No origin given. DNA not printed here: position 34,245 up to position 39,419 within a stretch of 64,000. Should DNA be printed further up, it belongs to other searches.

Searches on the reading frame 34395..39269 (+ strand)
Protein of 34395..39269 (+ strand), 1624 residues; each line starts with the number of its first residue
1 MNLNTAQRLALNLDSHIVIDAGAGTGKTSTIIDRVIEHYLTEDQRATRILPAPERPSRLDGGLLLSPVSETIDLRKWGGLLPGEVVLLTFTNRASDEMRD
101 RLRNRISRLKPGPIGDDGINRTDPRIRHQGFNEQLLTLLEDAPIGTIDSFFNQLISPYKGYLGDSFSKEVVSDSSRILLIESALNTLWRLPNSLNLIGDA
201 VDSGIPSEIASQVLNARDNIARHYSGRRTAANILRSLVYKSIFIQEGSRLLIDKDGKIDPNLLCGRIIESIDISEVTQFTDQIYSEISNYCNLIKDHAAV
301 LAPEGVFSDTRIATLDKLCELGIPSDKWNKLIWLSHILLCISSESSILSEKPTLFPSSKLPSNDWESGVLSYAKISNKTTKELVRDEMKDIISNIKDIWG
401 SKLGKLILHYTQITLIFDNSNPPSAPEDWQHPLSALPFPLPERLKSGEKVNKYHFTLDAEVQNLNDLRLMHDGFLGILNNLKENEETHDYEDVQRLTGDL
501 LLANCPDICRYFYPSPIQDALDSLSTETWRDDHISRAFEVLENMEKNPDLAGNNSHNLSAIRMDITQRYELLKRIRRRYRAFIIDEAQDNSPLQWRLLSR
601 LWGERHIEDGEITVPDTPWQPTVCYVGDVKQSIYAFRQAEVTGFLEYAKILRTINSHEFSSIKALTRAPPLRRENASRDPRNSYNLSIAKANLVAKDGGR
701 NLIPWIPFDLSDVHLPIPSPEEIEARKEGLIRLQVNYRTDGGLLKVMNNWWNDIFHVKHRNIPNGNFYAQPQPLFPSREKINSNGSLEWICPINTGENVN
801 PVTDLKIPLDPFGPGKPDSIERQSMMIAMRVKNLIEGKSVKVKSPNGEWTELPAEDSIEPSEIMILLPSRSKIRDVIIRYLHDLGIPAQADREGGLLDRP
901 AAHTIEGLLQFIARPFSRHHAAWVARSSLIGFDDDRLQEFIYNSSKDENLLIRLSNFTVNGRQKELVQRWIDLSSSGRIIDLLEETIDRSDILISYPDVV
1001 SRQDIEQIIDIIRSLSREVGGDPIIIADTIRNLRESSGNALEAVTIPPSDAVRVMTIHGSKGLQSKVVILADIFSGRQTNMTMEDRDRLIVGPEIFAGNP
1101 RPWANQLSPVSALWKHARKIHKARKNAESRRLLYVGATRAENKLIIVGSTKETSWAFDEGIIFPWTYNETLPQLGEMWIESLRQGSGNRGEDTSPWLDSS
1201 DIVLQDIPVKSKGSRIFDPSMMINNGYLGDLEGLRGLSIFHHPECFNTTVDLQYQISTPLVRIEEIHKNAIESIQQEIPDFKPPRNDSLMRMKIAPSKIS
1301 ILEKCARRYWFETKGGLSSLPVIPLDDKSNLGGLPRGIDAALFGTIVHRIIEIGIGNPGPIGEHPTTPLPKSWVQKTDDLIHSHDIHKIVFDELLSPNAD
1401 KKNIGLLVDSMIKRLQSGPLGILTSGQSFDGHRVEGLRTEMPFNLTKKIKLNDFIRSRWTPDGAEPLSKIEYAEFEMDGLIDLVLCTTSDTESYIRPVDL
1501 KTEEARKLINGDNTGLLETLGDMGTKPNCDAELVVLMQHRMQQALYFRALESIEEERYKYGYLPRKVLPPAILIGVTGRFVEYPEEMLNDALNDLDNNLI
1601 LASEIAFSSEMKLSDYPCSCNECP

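Call 81: search_protein_families(library=pfam, proteins=[window:34395-39269:+], max_evalue=0.0001)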
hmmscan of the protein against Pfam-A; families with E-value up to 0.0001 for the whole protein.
window:34395-39269:+ (1624 aa): 4 families
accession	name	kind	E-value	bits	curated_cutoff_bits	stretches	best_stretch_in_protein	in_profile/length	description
PF00580.27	UvrD-helicase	-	4.4e-31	109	23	3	565-648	198-267/271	UvrD/REP helicase N-terminal domain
PF13361.12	UvrD_C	-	7.3e-13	49.1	25.6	1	1026-1147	260-346/350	UvrD-like helicase C-terminal domain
PF13245.12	AAA_19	-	2.9e-11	44.1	25.1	0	15-105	12-64/134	AAA domain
PF13538.12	UvrD_C_2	-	6e-10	39.3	27.4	0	1124-1147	28-52/52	UvrD-like helicase C-terminal domain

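Call 82: search_protein_families(library=ncbifam, proteins=[window:34395-39269:+], max_evalue=0.00001)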
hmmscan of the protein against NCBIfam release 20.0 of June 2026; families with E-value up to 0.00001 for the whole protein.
window:34395-39269:+ (1624 aa): 13 families
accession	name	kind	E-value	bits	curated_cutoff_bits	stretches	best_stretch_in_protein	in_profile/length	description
TIGR02784.1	addA_alphas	equivalog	2.2e-38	132.3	860.75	2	847-1151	570-872/1138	double-strand break repair helicase AddA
TIGR02785.1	addA_Gpos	equivalog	4.6e-38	130.7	707.65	2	1030-1154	761-884/1234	helicase-exonuclease AddAB subunit AddA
TIGR00609.1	recB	equivalog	1.1e-34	119.8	696.05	3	558-647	349-427/1175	exodeoxyribonuclease V subunit beta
NF010485.0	PRK13909.1-2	equivalog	3.5e-23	81.8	650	2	574-641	327-388/909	RecB-like helicase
TIGR01073.1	pcrA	equivalog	1.4e-20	73.3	911.2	1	567-649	198-265/725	DNA helicase PcrA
NF008128.0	PRK10876.1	equivalog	2.9e-15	55.1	1697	1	570-645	369-431/1181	exodeoxyribonuclease V subunit beta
NF008276.0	PRK11054.1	equivalog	1.1e-14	53.9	543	0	3-46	197-239/684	DNA helicase IV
NF008743.0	PRK11773.1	equivalog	1.6e-14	53.3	965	0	567-647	202-267/720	DNA helicase II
TIGR01074.1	rep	equivalog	2.8e-13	49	951.45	0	567-642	195-255/668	DNA helicase Rep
TIGR01075.1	uvrD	equivalog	3.5e-12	45.4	1144.45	0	567-647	197-262/715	DNA helicase II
NF010487.0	PRK13909.1-4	equivalog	1.1e-11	43.8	759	0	1048-1151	607-706/924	RecB-like helicase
NF010484.0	PRK13909.1-1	equivalog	3.1e-09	35.2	1074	0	577-640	343-401/945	RecB-like helicase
NF010486.0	PRK13909.1-3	equivalog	6e-06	24.5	1109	0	581-644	333-390/921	RecB-like helicase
